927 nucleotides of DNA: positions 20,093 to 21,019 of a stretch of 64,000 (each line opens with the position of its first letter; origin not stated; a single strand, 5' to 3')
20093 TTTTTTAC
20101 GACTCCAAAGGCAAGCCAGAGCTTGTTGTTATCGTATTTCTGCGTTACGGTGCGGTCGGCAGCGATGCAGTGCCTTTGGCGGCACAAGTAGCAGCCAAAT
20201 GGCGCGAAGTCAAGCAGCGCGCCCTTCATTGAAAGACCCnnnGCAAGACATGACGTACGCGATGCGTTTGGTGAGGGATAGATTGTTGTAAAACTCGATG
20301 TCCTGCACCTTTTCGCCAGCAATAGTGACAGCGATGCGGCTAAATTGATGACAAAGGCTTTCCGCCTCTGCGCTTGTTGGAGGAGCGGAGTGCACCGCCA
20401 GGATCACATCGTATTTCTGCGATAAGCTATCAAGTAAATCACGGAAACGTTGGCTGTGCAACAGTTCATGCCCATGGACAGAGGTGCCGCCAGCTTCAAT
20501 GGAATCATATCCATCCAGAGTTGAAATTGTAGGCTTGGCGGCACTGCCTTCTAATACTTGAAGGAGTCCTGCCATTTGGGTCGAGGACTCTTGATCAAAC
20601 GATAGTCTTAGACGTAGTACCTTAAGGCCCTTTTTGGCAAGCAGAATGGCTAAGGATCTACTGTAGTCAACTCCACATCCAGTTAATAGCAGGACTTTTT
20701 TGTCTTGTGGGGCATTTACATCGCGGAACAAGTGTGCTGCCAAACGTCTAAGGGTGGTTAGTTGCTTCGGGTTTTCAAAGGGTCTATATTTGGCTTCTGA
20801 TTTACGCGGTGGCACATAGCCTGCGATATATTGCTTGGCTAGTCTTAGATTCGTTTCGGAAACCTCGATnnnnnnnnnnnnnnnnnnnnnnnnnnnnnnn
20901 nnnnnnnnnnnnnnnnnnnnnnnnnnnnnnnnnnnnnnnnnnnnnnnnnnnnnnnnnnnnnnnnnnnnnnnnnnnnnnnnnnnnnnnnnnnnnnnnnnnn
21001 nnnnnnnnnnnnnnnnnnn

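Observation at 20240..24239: Wza/Wzc-like export pair with a fully degenerate kinase domain, inserted between pbp2 and the suf operon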

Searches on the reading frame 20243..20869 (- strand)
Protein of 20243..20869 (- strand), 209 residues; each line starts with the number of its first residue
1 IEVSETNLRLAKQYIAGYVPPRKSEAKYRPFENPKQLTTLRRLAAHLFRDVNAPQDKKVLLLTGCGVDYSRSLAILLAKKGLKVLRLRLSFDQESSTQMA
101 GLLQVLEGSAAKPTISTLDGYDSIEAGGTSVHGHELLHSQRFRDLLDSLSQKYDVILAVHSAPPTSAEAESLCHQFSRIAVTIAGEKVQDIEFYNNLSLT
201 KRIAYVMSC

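Call 59: predict_structure(alignment_id=A4)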
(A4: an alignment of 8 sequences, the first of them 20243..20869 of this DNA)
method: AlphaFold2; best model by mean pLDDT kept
length: 209 residues; sequences in the alignment: 8
mean_pLDDT: 92.0   pTM: 0.90
mean pLDDT of the five models: 92.0, 91.4, 90.4, 89.3, 87.2
residues with pLDDT >= 90: 158; 70-90: 49; 50-70: 2; < 50: 0
segments of 3 or more residues with pLDDT < 50: none
pLDDT, mean of each block of 10 residues (from residue 1): 90 94 93 96 93 89 94 97 95 77 91 92 92 88 93 96 89 94 91 91 94
secondary structure, 60 per line:
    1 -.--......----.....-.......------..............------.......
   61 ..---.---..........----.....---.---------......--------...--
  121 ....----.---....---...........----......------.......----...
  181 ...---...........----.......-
elements in order: H5-10 E15-19 H22-27 H34-47 H54-57 E58-62 H70-79 E84-88 H102-107 E116-118 E121-124 H133-136 H140-150 E155-160 H167-173 E178-183 H188-197 E202-208

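Call 62: fold_search(model_id=the predicted structure, library=pdb)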
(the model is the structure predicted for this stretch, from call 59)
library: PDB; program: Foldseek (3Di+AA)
matches with E <= 10: 918; with E <= 0.001: 85
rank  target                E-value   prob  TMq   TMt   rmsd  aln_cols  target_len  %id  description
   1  9exo_E                1.3e-10  1.00  0.76  0.34   4.1       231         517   18  Wzc-K540M-2YE MgADP C1 (released 2025-04-23)
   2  9exq_E                1.4e-10  1.00  0.76  0.34   4.1       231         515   18  Wzc-K540M-3YE-N711Y MgADP C1 (released 2025-04-23)
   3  9exq_C                1.8e-10  1.00  0.75  0.31   4.1       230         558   18  Wzc-K540M-3YE-N711Y MgADP C1 (released 2025-04-23)
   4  6z0p_B                1.8e-10  1.00  0.75  0.66   4.1       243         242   18  BceF Tyrosine Kinase Domain (released 2021-04-14)
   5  3la6_E                2.0e-10  1.00  0.75  0.62   4.2       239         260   14  Octameric kinase domain of the E. coli tyrosine kinase Wzc with bound ADP (released 2010-08-25)
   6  9exo_A                2.3e-10  1.00  0.75  0.27   4.1       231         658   19  Wzc-K540M-2YE MgADP C1 (released 2025-04-23)
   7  9exo_C                3.1e-10  1.00  0.75  0.31   4.2       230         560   19  Wzc-K540M-2YE MgADP C1 (released 2025-04-23)
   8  9exo_B                3.3e-10  1.00  0.76  0.31   4.0       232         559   20  Wzc-K540M-2YE MgADP C1 (released 2025-04-23)
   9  9exq_A                3.7e-10  1.00  0.76  0.27   4.0       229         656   18  Wzc-K540M-3YE-N711Y MgADP C1 (released 2025-04-23)
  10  7nhs_A                4.0e-10  1.00  0.73  0.32   4.3       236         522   18  Wzc K540M C8 (released 2021-08-25)
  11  3cio_D                4.0e-10  1.00  0.75  0.63   4.4       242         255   17  The kinase domain of Escherichia coli tyrosine kinase ETK (released 2008-06-03)
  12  3la6_G                5.8e-10  1.00  0.76  0.63   4.1       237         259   13  Octameric kinase domain of the E. coli tyrosine kinase Wzc with bound ADP (released 2010-08-25)
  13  9exq_B                6.2e-10  1.00  0.76  0.32   4.0       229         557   18  Wzc-K540M-3YE-N711Y MgADP C1 (released 2025-04-23)
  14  9i2q_E                7.0e-10  1.00  0.73  0.33   4.3       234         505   19  Wzc-K540M-3YE MgADP C1 (released 2025-04-30)
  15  9i2q_B                7.0e-10  1.00  0.73  0.31   4.3       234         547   19  Wzc-K540M-3YE MgADP C1 (released 2025-04-30)
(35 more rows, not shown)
